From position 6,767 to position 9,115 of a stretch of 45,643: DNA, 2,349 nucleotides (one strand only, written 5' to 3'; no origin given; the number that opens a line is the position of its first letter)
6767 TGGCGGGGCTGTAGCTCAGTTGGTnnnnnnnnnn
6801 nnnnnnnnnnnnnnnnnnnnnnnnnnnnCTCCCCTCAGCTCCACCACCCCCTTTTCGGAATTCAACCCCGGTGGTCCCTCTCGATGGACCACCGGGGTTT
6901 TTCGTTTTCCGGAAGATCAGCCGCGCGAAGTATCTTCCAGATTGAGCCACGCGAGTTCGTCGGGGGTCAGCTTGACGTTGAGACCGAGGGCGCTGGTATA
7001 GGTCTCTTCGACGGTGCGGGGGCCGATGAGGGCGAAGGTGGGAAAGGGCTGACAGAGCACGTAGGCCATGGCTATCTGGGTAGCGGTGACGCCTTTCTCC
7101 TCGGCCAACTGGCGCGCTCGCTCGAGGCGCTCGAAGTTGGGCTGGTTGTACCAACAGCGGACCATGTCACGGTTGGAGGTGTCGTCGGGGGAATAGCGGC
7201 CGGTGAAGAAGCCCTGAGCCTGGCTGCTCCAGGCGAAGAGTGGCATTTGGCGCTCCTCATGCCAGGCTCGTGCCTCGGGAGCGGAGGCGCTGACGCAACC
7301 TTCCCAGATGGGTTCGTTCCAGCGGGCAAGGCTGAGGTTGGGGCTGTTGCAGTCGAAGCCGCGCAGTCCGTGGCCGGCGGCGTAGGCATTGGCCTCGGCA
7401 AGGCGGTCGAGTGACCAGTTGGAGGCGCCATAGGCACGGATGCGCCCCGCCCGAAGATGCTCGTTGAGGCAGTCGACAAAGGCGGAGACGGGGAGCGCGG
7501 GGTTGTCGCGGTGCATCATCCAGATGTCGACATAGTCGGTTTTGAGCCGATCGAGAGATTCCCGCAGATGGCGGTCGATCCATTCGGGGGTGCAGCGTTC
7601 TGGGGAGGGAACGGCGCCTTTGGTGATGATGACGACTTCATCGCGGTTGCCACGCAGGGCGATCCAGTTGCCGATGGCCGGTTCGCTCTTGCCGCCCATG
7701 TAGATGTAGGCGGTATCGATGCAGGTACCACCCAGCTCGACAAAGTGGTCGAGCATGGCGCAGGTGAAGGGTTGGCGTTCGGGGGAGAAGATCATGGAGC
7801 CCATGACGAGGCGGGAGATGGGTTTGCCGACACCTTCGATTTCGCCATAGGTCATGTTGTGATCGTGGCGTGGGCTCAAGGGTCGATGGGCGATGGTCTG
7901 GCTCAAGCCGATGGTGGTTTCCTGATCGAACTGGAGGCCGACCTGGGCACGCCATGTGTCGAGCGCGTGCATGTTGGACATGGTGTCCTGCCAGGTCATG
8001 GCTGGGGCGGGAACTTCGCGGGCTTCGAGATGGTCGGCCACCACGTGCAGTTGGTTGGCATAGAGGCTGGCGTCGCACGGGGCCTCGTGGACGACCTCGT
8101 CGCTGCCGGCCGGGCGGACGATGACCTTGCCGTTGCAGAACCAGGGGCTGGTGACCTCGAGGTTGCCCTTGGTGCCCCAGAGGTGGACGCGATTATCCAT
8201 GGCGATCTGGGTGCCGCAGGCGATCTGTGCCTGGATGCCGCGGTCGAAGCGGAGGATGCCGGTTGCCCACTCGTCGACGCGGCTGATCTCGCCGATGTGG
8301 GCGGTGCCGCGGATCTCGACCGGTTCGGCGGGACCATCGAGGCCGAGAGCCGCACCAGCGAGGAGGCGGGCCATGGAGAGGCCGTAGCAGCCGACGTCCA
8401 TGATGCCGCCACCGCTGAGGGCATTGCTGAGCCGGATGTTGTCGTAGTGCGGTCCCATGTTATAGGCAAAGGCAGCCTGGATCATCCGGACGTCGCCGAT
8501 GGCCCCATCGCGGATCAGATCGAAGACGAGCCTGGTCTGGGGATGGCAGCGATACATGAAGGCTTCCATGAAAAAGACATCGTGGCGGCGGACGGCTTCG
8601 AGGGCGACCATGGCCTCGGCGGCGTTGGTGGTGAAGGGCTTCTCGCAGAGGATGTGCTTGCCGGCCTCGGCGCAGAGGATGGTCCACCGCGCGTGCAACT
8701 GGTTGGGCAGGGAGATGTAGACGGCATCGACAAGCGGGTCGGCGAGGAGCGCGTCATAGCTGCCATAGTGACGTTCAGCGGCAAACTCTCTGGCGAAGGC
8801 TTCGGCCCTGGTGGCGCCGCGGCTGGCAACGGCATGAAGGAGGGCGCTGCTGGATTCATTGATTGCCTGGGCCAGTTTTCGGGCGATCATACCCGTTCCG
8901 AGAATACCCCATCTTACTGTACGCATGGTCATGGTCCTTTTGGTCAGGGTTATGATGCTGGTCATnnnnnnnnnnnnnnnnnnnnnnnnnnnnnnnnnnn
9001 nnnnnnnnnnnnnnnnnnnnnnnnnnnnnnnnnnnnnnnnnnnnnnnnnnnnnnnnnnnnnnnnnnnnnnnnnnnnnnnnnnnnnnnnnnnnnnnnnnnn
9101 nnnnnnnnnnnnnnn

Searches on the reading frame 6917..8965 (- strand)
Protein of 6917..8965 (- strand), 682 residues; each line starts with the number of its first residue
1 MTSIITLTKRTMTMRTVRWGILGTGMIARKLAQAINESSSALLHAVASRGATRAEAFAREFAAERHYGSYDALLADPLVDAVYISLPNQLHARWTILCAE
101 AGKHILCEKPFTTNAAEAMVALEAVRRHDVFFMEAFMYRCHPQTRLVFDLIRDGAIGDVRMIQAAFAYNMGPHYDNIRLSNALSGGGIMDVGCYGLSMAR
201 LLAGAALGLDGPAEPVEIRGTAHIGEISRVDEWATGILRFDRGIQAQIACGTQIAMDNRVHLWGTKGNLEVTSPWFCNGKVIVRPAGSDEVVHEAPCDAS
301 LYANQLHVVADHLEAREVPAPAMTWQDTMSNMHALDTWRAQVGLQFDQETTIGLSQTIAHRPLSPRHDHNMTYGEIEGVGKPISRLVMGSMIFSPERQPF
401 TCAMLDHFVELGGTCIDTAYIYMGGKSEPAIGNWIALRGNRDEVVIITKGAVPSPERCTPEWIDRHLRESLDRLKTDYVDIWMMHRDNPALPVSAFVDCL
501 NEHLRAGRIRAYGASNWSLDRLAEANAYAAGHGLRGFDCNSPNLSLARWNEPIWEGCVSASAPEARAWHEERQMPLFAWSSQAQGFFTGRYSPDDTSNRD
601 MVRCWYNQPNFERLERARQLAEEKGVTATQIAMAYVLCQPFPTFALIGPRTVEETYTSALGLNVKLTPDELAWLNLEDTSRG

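Call 66: search_protein_families(library=pfam, proteins=[window:6917-8965:-], max_evalue=0.00001)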
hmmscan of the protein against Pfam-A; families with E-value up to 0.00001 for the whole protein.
window:6917-8965:- (682 aa): 4 families
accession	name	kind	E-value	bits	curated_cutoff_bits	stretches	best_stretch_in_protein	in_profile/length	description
PF00248.27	Aldo_ket_red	-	3.8e-51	174.3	24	1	386-672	2-284/291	Aldo/keto reductase family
PF01408.29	GFO_IDH_MocA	-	2.6e-27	96.3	24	1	17-134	1-118/120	Oxidoreductase family, NAD-binding Rossmann fold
PF22725.1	GFO_IDH_MocA_C3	-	3.1e-20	72.9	27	1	147-270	4-124/124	GFO/IDH/MocA C-terminal domain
PF02894.22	GFO_IDH_MocA_C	-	6.6e-06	26.5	22.9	0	150-271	3-129/218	Oxidoreductase family, C-terminal alpha/beta domain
